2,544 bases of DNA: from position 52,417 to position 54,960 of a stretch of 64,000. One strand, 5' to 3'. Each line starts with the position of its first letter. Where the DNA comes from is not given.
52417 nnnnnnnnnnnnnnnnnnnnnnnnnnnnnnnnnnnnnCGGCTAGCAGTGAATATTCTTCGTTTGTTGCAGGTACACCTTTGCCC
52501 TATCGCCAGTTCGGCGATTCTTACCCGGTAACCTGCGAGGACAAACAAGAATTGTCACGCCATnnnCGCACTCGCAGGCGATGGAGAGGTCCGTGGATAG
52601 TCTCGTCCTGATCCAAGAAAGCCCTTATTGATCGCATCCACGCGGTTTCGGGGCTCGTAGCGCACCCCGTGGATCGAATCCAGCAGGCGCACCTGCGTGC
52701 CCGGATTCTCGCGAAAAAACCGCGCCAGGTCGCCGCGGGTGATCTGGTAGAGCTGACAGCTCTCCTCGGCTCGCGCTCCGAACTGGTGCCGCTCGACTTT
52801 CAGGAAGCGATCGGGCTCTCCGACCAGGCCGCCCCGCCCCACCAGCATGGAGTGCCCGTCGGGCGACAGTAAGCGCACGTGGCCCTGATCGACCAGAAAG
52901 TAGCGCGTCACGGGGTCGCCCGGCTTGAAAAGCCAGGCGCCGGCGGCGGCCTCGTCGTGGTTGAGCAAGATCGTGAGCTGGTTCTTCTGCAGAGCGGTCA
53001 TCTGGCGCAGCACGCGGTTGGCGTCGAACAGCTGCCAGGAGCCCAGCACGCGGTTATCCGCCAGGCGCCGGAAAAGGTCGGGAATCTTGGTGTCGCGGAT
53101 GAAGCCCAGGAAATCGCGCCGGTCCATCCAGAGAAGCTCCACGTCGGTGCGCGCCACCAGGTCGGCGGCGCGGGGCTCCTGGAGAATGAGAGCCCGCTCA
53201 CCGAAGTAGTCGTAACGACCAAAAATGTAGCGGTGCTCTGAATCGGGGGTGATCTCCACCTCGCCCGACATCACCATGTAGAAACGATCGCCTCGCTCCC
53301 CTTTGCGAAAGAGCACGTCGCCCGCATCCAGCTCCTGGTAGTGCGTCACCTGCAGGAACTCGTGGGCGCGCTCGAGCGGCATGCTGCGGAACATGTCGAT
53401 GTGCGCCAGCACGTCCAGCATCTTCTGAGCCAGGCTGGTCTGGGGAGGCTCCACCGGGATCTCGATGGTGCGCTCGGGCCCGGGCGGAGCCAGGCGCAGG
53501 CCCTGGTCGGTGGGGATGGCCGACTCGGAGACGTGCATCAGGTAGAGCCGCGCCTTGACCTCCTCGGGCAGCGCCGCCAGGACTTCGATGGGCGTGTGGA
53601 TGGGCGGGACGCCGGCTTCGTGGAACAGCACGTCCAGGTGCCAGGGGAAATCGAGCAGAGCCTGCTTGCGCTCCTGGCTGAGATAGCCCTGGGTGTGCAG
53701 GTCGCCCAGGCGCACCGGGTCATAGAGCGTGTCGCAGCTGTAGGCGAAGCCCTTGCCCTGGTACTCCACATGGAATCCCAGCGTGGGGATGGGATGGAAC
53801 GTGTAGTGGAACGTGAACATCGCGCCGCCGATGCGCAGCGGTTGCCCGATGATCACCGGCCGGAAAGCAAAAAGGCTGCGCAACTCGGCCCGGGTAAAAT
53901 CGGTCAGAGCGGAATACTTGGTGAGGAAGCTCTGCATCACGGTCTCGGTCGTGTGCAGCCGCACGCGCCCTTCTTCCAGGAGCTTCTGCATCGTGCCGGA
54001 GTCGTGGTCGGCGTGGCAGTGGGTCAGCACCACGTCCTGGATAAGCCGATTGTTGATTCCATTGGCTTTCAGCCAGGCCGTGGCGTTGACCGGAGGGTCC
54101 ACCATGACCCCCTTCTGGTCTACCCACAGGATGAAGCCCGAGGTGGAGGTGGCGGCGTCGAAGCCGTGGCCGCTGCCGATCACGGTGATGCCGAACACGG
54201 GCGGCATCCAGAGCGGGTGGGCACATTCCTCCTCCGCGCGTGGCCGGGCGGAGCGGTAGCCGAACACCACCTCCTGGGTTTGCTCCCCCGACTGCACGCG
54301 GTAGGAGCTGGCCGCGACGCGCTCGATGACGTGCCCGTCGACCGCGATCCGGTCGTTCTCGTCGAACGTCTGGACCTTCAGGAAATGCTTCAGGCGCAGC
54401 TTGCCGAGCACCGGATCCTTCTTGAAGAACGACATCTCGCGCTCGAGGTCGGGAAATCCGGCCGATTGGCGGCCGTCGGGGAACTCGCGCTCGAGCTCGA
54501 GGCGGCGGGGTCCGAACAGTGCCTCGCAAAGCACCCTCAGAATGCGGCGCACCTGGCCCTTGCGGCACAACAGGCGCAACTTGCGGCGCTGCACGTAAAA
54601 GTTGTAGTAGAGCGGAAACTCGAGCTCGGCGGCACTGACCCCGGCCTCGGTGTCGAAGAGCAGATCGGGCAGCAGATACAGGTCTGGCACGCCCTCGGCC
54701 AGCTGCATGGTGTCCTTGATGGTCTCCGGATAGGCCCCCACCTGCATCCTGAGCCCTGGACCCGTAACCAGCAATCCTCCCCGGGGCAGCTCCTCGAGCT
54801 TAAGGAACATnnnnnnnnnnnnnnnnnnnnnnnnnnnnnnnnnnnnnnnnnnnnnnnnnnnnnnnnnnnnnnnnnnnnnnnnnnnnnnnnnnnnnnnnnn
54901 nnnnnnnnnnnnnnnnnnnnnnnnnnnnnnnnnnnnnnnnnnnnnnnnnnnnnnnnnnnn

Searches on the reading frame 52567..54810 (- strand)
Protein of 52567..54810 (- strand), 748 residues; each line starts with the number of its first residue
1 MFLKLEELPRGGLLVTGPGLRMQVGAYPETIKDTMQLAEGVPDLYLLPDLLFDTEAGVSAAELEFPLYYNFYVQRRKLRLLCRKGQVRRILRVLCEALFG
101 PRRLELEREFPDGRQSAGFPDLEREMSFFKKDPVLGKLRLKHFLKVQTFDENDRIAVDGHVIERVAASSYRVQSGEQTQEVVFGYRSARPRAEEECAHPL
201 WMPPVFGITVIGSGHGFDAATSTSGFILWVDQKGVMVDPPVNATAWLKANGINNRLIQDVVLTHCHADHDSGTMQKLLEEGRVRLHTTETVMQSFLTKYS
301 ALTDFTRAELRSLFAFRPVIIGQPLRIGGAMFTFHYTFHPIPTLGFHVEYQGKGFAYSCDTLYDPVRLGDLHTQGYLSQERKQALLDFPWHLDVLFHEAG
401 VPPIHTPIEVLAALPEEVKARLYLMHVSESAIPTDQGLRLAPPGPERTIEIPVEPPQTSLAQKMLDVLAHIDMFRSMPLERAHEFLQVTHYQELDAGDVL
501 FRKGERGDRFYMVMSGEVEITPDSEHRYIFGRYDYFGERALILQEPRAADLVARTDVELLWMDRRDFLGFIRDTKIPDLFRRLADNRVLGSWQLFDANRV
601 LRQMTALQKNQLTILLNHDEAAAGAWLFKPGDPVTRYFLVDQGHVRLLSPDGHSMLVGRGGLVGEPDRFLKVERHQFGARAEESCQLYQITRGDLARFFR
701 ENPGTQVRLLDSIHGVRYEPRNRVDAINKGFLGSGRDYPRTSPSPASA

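Call 78: search_solved_structures(query=window:52567-54810:-, max_evalue=0.01)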
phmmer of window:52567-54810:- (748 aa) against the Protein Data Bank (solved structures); distinct sequences matched with E-value up to 0.01: 95 (the best 60 are shown).
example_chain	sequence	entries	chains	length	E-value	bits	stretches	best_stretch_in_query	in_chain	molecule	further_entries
5ezr_A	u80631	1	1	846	3.7e-36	127.8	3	471-583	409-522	cGMP-dependent protein kinase, putative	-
4rz7_A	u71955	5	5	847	3.7e-36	127.8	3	471-583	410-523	cGMP-dependent protein kinase, putative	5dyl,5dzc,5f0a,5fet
9p74_A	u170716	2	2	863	4e-36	127.7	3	471-583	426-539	cGMP-dependent protein kinase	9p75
5dyk_A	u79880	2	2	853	1.6e-34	122.4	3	473-583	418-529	CGMP-dependent protein kinase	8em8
9ya0_MA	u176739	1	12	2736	1.1e-21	80.1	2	470-581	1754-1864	PCR12, TGME49_219070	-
5kbf_A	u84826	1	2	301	3.5e-20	75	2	465-586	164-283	CAMP-dependent protein kinase regulatory subunit, putative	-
1ne4_A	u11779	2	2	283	4.5e-18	68.1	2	495-570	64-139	cAMP-dependent protein kinase type I-alpha regulatory chain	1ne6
1rgs_A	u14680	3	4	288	4.7e-18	68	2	495-570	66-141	CAMP DEPENDENT PROTEIN KINASE | cAMP-dependent protein kinase type I-alpha regulatory chain | cAMP-dependent protein kinase type I-alpha regulatory subunit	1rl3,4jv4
5jr7_B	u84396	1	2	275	4.9e-18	68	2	494-569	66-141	cAMP-dependent protein kinase type I-alpha regulatory subunit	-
4din_B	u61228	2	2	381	7.9e-18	67.3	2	486-570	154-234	cAMP-dependent protein kinase type I-beta regulatory subunit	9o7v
4mx3_A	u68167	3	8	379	1.2e-17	66.7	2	494-569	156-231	cAMP-dependent protein kinase type I-alpha regulatory subunit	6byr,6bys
6no7_B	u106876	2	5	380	1.2e-17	66.7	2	494-569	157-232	cAMP-dependent protein kinase type I-alpha regulatory subunit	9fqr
4x6r_B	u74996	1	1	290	1.2e-17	66.6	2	494-569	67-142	cAMP-dependent protein kinase type I-alpha regulatory subunit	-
2qcs_B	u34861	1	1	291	1.3e-17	66.6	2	494-569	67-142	cAMP-dependent protein kinase type I-alpha regulatory subunit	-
9edc_B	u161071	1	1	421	1.6e-17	66.2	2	495-569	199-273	cAMP-dependent protein kinase type I-alpha regulatory subunit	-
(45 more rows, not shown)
